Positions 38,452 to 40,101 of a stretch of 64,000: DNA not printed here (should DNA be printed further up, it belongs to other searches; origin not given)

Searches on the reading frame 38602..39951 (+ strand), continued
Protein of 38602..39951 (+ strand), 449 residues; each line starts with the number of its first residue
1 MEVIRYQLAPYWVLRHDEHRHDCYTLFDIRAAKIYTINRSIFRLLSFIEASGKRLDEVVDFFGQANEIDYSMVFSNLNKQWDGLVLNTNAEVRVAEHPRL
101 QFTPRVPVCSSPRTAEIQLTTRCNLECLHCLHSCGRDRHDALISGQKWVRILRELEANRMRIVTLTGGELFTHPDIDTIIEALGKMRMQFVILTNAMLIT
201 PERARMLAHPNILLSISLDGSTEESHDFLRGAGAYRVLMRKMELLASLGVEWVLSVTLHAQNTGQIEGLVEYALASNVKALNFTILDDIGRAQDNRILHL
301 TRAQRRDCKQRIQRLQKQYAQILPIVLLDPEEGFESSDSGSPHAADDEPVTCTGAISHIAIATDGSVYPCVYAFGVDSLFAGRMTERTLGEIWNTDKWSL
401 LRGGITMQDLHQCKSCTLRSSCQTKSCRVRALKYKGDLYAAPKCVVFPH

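Call 31: search_solved_structures(query=A1, max_evalue=0.001, show_alignments=1)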
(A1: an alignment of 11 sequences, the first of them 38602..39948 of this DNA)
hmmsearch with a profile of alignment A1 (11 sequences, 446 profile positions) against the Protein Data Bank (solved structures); distinct sequences matched with E-value up to 0.001: 28.
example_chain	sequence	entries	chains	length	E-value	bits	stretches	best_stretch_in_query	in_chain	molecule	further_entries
6efn_A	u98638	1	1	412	1.2e-30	109.8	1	110-388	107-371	Sporulation killing factor maturation protein SkfB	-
5v1q_A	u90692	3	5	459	2.1e-24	89.2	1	56-432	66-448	Radical SAM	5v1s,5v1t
6c8v_A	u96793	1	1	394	2.6e-24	88.9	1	104-440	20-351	Coenzyme PQQ synthesis protein E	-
5wgg_A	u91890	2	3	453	2.8e-19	72.3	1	104-387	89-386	Radical SAM domain protein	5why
4k37_A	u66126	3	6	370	7.9e-19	70.8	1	121-429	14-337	Anaerobic sulfatase-maturating enzyme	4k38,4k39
4k36_A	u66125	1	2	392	9.6e-19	70.5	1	121-429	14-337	Anaerobic sulfatase-maturating enzyme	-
8vpo_A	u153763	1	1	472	1.2e-15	60.4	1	19-284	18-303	Radical SAM core domain-containing protein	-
2fb2_A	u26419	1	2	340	1.9e-14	56.4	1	115-389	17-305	Molybdenum cofactor biosynthesis protein A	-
7vob_C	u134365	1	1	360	2.9e-14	55.8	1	116-283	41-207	Cytosylglucuronate decarboxylase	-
7voc_C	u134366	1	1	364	3e-14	55.7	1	116-283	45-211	Cytosylglucuronate decarboxylase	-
1tv7_A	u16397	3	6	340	1.6e-13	53.4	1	115-389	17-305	Molybdenum cofactor biosynthesis protein A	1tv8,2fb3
9dfu_A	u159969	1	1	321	1.3e-11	47.1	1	107-274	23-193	Radical SAM core domain-containing protein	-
7n7i_A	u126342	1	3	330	5e-11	45.1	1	96-265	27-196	Viperin-like enzyme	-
9dfn_A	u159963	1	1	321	8.5e-11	44.4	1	107-274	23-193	Radical SAM core domain-containing protein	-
6b4c_A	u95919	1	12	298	4.3e-10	42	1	104-265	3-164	Viperin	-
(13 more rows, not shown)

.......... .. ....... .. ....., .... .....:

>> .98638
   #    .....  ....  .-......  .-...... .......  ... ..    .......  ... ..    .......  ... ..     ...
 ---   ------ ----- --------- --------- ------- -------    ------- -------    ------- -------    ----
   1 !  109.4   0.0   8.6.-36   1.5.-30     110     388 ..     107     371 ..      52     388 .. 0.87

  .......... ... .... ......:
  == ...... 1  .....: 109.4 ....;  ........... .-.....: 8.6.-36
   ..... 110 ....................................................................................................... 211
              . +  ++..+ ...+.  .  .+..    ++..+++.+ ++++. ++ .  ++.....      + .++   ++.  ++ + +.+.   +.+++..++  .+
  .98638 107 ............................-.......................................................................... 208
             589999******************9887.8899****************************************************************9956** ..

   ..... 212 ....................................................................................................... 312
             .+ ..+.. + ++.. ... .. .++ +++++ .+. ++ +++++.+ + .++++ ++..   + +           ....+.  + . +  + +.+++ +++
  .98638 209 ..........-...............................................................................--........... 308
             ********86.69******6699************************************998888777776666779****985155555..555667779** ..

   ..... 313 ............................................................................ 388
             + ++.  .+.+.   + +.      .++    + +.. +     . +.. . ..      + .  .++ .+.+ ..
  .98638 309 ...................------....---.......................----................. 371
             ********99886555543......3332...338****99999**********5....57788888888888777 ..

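Call 33: find_related_loci(query=A1, collection=metagenome_contigs, flank=6000)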
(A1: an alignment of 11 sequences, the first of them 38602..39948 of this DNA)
Query A1 (449 aa) in metagenome_contigs; peptide patterns used: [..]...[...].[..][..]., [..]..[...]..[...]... (x = any residue, [..] = any of these).
563 stretches matched a pattern; 443 encode a relative of the query (tblastn E <= 1e-3); the best 80 are kept; 80 distinct loci.
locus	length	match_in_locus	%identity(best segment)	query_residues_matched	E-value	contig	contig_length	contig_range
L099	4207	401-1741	79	1-449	0e+0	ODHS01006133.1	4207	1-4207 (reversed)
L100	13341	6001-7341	78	1-449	0e+0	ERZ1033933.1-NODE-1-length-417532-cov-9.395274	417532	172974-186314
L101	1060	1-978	94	124-449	0e+0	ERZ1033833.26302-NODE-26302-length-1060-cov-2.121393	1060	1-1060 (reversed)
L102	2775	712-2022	55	6-446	0e+0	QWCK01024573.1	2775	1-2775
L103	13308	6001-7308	54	6-445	4e-168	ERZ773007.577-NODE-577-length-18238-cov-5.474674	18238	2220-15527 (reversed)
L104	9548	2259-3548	38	12-444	6e-100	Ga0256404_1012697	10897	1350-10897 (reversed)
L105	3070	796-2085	38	12-444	2e-102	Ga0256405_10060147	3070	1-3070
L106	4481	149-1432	29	4-441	2e-57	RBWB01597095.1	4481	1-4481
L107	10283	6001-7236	28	12-432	1e-53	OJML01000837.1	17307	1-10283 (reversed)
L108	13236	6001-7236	27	12-432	2e-53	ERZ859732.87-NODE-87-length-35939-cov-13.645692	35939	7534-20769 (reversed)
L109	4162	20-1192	28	35-432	2e-51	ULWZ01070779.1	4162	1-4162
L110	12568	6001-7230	25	21-441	9e-46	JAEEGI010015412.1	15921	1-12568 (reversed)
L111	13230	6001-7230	25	21-441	9e-46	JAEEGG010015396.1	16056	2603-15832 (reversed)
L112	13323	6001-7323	28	8-446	8e-64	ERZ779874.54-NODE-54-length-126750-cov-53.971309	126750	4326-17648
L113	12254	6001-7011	28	111-438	1e-28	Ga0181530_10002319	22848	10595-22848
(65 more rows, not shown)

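Call 46: search_protein_families(library=pfam, proteins=[L005:8325-8807:+, L013:14296-14745:+, L015:10502-11014:+], max_evalue=10)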
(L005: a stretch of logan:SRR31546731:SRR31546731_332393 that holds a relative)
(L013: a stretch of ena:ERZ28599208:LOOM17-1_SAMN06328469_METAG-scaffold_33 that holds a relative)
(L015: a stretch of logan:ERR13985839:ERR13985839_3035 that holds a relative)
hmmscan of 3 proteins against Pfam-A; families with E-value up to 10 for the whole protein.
L005:8325-8807:+ (161 aa): 0 families

L013:14296-14745:+ (150 aa): 2 families
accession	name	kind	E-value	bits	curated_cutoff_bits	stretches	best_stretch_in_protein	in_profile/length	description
PF12911.12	OppC_N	-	0.036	14.4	23.9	1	40-67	14-41/53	N-terminal TM domain of oligopeptide transport permease C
PF19893.4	DUF6366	-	2.1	9.2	27.2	1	98-129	5-37/69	Family of unknown function (DUF6366)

L015:10502-11014:+ (171 aa): 0 families

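Call 60: predict_structure(alignment_id=A1)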
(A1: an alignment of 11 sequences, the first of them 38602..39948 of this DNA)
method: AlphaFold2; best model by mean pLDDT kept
length: 449 residues; sequences in the alignment: 11
mean_pLDDT: 76.1   pTM: 0.77
mean pLDDT of the five models: 76.1, 75.7, 74.7, 74.0, 69.0
residues with pLDDT >= 90: 162; 70-90: 157; 50-70: 48; < 50: 82
segments of 3 or more residues with pLDDT < 50: 95-106, 333-355, 403-449
pLDDT, mean of each block of 10 residues (from residue 1): 79 76 80 85 85 83 71 90 84 47 47 87 83 59 92 91 89 94 93 94 95 94 88 93 95 93 93 93 81 83 90 94 85 41 35 57 87 72 89 70 42 33 38 38 30
secondary structure, 60 per line:
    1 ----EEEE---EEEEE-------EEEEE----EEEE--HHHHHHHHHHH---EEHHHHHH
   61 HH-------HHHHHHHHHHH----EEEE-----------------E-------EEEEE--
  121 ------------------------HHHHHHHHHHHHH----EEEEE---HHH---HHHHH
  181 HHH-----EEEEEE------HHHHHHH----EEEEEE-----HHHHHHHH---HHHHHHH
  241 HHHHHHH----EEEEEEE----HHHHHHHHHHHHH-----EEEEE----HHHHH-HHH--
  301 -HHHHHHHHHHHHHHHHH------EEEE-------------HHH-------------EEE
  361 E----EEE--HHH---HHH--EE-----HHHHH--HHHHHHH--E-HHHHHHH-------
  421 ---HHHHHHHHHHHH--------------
elements in order: E5-8 E12-16 E24-28 E33-36 H39-49 H55-62 H70-80 E85-88 E114-118 H145-157 E162-166 H176-183 E189-194 H201-207 E212-217 H223-230 H234-247 E252-258 H263-275 E281-285 H290-294 H302-318 E325-328 E358-361 E366-368 H389-393 H396-402 H407-413 H424-435

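Call 65: fold_search(model_id=the predicted structure, library=pdb)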
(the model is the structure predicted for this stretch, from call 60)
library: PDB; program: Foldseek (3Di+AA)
matches with E <= 10: 1635; with E <= 0.001: 123
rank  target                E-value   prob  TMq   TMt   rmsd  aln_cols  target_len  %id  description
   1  5v1s_B                3.5e-22  1.00  0.66  0.69   8.0       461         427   16  Crystal structure of Streptococcus suis SuiB bound to S-adenosylmethionine (released 2017-08-30)
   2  5v1q_B                1.1e-21  1.00  0.65  0.66   7.6       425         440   16  Crystal structure of Streptococcus suis SuiB (released 2017-08-30)
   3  5v1t_A                4.0e-21  1.00  0.70  0.72   7.7       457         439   18  Crystal structure of Streptococcus suis SuiB bound to precursor peptide SuiA (released 2017-08-30)
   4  5v1q_A                5.7e-21  1.00  0.61  0.64   8.1       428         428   15  Crystal structure of Streptococcus suis SuiB (released 2017-08-30)
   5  5v1s_A                7.2e-21  1.00  0.67  0.71   7.3       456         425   17  Crystal structure of Streptococcus suis SuiB bound to S-adenosylmethionine (released 2017-08-30)
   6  6efn                  1.8e-17  1.00  0.56  0.65   7.9       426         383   18  Structure of a RiPP maturase, SkfB (released 2018-10-24)
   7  5why_B                1.2e-14  1.00  0.48  0.50  15.5       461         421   16  Structural Insights into Thioether Bond Formation in the Biosynthesis of Sactipeptides (released 2017-07-26)
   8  8vpo                  5.1e-14  1.00  0.46  0.46  15.8       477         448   14  X-Ray Crystal Structure of TigE from Paramaledivibacter caminithermalis (released 2024-02-07)
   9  5why_A                9.7e-14  1.00  0.48  0.51  15.3       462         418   17  Structural Insights into Thioether Bond Formation in the Biosynthesis of Sactipeptides (released 2017-07-26)
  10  6c8v                  1.8e-13  1.00  0.50  0.70   5.3       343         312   21  X-ray structure of PqqE from Methylobacterium extorquens (released 2018-02-14)
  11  5wgg_A                2.2e-13  1.00  0.47  0.47  16.6       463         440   17  Structural Insights into Thioether Bond Formation in the Biosynthesis of Sactipeptides (released 2017-07-26)
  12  4k36_A                5.1e-13  1.00  0.51  0.59   7.3       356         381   19  His6 tagged anSMEcpe with bound AdoMet (released 2013-05-08)
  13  4k37_A                6.9e-13  1.00  0.51  0.61   7.3       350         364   18  Native anSMEcpe with bound AdoMet (released 2013-05-08)
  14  4k38_A                1.4e-12  1.00  0.51  0.61   7.2       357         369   18  Native anSMEcpe with bound AdoMet and Kp18Cys peptide (released 2013-05-08)
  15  4k37_B                1.6e-12  1.00  0.49  0.59   7.2       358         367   17  Native anSMEcpe with bound AdoMet (released 2013-05-08)
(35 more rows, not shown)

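Call 92: search_protein_families(library=pfam, proteins=[L022:11365-13689:+, L022:13703-15910:+, L022:15917-16606:+, L022:7299-8669:-, L022:6638-7327:-, L022:4106-6307:-, L022:16764-17249:-], max_evalue=0.001)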
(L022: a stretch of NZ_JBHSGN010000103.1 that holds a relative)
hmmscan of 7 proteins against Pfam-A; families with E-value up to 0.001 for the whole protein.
L022:11365-13689:+ (774 aa): 3 families
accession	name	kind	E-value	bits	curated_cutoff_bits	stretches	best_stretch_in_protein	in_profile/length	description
PF14905.12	OMP_b-brl_3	-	1.7e-51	176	27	1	375-752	9-408/408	Outer membrane protein beta-barrel family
PF13715.12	CarbopepD_reg_2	-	6.1e-17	61.9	32.2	1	25-117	1-88/88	CarboxypepD_reg-like domain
PF13620.12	CarboxypepD_reg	-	2.4e-09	37.9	32.3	1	25-93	2-69/82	Carboxypeptidase regulatory-like domain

L022:13703-15910:+ (735 aa): 8 families
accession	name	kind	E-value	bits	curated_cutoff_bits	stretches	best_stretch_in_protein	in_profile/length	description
PF03412.21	Peptidase_C39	-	1.2e-32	113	22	1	4-126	2-121/133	Peptidase C39 family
PF00005.33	ABC_tran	-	4e-31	108.9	25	1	511-660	1-137/137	ABC transporter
PF00664.28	ABC_membrane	-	1.6e-29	103.9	28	1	180-446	5-274/274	ABC transporter transmembrane region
PF02463.25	SMC_N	-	1.1e-08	35.2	40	1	520-700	23-209/220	RecF/RecN/SMC N terminal domain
PF13529.12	Peptidase_C39_2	-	2e-05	25.6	24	1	3-110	2-142/143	Peptidase_C39 like family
PF13401.12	AAA_22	-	8.8e-05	23.3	27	1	522-670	6-104/130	AAA domain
PF13304.12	AAA_21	-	0.00019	22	27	0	523-542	1-20/304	AAA domain, putative AbiEii toxin, Type IV TA system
PF20720.3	nSTAND3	-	0.00042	20.5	27.2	0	520-591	16-85/155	Novel STAND NTPase 3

L022:15917-16606:+ (229 aa): 2 families
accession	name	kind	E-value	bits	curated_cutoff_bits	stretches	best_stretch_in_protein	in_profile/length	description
PF12700.13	HlyD_2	-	2.4e-07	30.3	25.1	1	114-183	245-310/416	HlyD family secretion protein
PF13437.12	HlyD_3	-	0.00051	21.2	22.2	1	117-193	16-94/106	HlyD family secretion protein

L022:7299-8669:- (456 aa): 4 families
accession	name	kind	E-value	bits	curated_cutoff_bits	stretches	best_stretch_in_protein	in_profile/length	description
PF02518.31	HATPase_c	-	2.6e-19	70.1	26.4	1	336-446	2-109/111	Histidine kinase-, DNA gyrase B-, and HSP90-like ATPase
PF00512.31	HisKA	-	2.6e-09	37.4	26.9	1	224-290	2-65/66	His Kinase A (phospho-acceptor) domain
PF14501.12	HATPase_c_5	-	4.3e-06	27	22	1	340-432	6-90/102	GHKL domain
PF13589.12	HATPase_c_3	-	5e-05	23.8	25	1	342-415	5-78/137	Histidine kinase-, DNA gyrase B-, and HSP90-like ATPase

L022:6638-7327:- (229 aa): 2 families
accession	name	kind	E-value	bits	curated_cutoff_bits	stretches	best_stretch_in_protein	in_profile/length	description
PF00072.30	Response_reg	-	5.1e-23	81.8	30.2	1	5-115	2-110/111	Response regulator receiver domain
PF00486.34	Trans_reg_C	-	3.7e-15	56.2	26.2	1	155-223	4-74/77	Transcriptional regulatory protein, C terminal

L022:4106-6307:- (733 aa): 5 families
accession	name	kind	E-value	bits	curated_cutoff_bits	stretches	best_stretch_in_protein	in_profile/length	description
PF03412.21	Peptidase_C39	-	8.9e-33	113.4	22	1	7-127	3-121/133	Peptidase C39 family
PF00664.28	ABC_membrane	-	9.1e-31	108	28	1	180-445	5-273/274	ABC transporter transmembrane region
PF00005.33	ABC_tran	-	1.3e-29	104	25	1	512-660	2-137/137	ABC transporter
PF02463.25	SMC_N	-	2.5e-06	27.5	40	0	631-703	136-212/220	RecF/RecN/SMC N terminal domain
PF13401.12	AAA_22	-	0.00031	21.5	27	0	524-679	8-109/130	AAA domain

L022:16764-17249:- (161 aa): 1 family
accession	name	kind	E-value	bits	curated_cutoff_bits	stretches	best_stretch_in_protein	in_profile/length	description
PF00857.26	Isochorismatase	-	1.6e-27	97.1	27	1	4-157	2-173/175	Isochorismatase domain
